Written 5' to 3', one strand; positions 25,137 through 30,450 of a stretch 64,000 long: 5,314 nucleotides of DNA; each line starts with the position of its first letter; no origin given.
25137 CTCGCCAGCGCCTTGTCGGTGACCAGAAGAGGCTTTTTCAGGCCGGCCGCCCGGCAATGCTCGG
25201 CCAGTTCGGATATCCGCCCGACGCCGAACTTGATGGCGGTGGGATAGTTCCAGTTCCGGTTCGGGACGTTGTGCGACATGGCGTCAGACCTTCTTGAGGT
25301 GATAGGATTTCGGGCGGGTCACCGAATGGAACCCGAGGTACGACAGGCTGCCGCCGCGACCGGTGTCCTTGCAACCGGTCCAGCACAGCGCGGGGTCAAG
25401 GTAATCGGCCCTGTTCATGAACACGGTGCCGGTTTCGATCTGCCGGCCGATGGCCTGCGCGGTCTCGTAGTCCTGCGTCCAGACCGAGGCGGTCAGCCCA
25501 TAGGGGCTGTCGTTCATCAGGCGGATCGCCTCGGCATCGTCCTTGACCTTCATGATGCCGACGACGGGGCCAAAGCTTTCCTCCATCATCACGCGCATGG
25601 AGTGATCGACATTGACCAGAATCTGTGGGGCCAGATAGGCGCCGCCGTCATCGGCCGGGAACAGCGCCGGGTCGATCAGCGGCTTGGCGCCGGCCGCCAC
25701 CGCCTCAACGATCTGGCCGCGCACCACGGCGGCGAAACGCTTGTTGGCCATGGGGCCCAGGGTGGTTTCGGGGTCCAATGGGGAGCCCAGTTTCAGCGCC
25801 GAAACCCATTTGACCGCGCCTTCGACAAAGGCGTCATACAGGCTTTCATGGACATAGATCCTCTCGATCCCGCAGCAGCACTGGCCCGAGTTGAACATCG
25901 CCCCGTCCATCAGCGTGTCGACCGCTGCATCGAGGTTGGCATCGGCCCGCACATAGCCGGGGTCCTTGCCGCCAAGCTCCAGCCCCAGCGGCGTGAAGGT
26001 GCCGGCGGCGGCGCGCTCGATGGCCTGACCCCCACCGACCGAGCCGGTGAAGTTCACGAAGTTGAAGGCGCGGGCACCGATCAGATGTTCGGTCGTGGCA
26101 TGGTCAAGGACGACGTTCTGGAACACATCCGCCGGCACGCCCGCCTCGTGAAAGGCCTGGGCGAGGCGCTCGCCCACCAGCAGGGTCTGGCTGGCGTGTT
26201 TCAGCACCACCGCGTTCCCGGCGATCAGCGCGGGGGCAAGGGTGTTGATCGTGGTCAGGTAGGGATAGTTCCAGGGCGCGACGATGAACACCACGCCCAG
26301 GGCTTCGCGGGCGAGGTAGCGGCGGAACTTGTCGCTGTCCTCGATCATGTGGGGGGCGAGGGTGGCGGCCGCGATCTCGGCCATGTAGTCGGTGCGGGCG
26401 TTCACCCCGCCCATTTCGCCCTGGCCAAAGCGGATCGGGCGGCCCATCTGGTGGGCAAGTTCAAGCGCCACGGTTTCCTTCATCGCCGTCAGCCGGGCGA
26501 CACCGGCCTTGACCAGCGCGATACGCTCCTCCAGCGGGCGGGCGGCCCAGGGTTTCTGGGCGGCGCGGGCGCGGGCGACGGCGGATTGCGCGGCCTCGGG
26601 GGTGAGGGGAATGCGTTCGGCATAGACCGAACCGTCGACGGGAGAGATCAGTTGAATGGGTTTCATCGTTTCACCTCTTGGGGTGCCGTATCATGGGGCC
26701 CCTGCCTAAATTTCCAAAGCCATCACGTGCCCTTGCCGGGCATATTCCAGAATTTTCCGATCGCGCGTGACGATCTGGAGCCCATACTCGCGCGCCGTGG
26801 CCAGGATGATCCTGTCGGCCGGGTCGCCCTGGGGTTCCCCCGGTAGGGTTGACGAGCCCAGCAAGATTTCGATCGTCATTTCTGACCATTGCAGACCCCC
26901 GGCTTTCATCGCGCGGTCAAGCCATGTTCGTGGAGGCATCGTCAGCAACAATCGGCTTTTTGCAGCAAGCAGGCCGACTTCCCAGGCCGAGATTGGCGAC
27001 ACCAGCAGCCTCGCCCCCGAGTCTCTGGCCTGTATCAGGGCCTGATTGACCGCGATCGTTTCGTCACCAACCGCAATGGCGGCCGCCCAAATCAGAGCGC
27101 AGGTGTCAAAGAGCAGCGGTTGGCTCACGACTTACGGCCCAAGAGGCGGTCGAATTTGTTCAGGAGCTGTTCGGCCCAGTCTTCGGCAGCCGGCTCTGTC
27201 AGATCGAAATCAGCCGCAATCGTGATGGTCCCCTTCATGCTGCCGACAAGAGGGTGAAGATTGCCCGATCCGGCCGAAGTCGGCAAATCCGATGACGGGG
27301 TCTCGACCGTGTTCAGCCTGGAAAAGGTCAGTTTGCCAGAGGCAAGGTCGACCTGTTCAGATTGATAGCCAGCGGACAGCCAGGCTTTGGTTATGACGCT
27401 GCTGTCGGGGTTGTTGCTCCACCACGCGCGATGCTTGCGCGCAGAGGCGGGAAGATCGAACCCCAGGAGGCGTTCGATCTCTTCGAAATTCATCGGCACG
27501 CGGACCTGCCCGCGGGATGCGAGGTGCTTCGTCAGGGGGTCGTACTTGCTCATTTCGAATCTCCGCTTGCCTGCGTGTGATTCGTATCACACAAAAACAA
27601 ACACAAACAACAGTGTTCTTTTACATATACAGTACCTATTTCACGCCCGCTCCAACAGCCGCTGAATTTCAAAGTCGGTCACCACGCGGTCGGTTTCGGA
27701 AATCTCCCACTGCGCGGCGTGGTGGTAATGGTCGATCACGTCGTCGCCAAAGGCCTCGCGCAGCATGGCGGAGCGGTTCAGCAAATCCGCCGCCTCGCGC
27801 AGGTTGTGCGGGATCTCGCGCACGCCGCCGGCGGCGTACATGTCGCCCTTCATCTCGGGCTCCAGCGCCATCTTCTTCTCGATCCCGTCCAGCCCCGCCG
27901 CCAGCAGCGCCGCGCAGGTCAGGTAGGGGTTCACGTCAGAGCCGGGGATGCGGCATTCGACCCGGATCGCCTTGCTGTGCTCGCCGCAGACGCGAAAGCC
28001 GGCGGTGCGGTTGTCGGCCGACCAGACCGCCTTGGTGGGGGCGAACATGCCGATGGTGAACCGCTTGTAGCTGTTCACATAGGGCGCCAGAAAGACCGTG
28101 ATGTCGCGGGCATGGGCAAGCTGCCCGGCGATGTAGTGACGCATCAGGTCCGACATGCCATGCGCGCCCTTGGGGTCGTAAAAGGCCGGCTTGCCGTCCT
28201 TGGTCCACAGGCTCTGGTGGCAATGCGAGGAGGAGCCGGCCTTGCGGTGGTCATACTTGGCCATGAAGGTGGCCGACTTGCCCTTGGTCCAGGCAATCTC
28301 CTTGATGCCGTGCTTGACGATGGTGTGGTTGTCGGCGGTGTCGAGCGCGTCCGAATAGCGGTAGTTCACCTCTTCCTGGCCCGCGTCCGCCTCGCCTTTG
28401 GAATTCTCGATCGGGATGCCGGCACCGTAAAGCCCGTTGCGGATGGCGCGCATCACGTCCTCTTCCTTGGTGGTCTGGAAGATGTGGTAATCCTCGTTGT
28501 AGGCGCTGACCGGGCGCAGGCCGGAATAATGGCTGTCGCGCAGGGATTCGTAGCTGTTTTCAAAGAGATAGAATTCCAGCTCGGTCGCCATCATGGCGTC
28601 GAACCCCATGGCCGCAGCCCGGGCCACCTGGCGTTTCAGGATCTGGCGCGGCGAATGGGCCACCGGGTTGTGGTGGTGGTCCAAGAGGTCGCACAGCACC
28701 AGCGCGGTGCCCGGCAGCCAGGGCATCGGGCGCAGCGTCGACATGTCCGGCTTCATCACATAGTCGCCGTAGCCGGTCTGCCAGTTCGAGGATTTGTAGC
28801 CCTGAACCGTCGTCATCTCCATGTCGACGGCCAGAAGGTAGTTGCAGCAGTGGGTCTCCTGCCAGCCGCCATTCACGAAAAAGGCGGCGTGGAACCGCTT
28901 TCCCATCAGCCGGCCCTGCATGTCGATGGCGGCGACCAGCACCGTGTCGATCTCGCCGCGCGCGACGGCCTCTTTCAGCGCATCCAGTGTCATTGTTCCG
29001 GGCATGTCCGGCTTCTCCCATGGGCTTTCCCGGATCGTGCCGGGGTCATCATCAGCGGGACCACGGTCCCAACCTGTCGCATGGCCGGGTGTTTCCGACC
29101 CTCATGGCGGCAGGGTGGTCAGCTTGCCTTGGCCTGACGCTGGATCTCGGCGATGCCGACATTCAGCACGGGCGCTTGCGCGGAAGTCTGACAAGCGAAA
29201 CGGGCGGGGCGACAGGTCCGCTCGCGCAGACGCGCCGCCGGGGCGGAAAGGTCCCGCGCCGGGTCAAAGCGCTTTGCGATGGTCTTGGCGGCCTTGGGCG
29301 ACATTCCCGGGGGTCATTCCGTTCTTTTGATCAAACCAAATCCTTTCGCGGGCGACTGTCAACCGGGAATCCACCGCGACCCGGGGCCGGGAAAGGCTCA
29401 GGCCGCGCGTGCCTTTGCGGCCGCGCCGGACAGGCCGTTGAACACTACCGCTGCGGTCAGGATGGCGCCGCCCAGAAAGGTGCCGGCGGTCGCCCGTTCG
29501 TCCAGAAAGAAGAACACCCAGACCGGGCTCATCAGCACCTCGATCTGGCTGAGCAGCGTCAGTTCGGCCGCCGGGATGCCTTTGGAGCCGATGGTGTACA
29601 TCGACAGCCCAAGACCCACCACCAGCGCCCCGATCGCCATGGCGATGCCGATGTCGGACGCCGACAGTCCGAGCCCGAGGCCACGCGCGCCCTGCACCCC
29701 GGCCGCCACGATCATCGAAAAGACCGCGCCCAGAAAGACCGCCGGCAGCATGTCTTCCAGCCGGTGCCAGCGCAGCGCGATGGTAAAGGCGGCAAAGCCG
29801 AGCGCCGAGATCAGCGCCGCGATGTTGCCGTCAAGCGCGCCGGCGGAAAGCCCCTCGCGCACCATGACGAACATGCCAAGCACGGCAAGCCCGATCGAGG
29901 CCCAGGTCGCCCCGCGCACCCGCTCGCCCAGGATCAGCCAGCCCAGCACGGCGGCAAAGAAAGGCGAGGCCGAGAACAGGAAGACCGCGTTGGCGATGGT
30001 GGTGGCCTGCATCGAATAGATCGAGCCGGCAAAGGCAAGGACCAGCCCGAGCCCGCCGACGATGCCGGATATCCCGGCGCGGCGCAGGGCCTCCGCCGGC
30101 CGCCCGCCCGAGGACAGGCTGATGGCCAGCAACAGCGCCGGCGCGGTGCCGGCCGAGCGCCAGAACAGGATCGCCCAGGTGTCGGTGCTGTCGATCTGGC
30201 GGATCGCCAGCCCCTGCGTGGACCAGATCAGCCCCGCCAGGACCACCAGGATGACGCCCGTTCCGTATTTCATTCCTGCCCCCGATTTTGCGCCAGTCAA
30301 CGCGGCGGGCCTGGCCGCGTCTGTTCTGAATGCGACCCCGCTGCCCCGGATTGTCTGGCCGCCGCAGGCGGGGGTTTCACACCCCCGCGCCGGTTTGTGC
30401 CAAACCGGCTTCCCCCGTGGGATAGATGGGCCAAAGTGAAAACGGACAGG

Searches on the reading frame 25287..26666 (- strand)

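Call 10: search_protein_families(library=pfam, proteins=[window:25287-26666:-], max_evalue=0.001)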
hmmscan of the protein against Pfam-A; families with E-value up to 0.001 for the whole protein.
window:25287-26666:- (460 aa): 1 family
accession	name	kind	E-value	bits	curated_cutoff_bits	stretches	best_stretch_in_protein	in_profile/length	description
PF00171.27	Aldedh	-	1.3e-121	406.9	23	1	4-454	9-460/461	Aldehyde dehydrogenase family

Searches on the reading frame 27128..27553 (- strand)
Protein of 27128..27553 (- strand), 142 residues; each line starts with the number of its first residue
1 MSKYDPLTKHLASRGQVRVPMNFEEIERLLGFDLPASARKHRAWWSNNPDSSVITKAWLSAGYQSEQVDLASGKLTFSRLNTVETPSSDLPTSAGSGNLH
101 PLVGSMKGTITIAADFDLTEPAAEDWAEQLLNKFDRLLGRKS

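Call 86: search_protein_families(library=pfam, proteins=[window:27128-27553:-], max_evalue=0.001)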
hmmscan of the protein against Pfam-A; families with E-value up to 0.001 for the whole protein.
window:27128-27553:- (142 aa): 1 family
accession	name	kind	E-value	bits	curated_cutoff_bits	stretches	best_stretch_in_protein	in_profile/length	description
PF24698.1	DUF7662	-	1.7e-18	66.6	26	1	4-75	1-67/72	Domain of unknown function (DUF7662)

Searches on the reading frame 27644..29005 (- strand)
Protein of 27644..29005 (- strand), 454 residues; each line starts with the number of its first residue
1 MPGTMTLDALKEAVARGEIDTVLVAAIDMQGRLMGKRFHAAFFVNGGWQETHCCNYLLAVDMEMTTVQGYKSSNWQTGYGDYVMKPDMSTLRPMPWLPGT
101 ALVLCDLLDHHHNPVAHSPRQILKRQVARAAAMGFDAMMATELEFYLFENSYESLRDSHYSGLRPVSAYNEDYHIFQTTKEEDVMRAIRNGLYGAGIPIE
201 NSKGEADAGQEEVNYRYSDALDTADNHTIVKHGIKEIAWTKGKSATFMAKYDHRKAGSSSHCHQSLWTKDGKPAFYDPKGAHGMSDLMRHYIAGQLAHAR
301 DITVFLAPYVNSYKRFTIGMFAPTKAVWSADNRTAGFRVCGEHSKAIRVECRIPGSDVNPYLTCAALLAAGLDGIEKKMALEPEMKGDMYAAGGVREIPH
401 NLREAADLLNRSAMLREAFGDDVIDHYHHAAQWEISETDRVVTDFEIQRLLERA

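Call 10: search_protein_families(library=pfam, proteins=[window:27644-29005:-], max_evalue=0.001)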
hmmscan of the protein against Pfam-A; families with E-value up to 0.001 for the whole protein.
window:27644-29005:- (454 aa): 1 family
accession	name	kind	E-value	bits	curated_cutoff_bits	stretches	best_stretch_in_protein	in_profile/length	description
PF00120.29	Gln-synt_C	-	9.5e-108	360.7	24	1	118-449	3-343/344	Glutamine synthetase, catalytic domain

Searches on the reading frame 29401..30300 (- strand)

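Call 10: search_protein_families(library=pfam, proteins=[window:29401-30300:-], max_evalue=0.001)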
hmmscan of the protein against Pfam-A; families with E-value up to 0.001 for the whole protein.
window:29401-30300:- (300 aa): 1 family
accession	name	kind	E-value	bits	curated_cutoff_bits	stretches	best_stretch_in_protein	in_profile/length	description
PF00892.27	EamA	-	3.5e-24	86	28.2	2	14-147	2-134/135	EamA-like transporter family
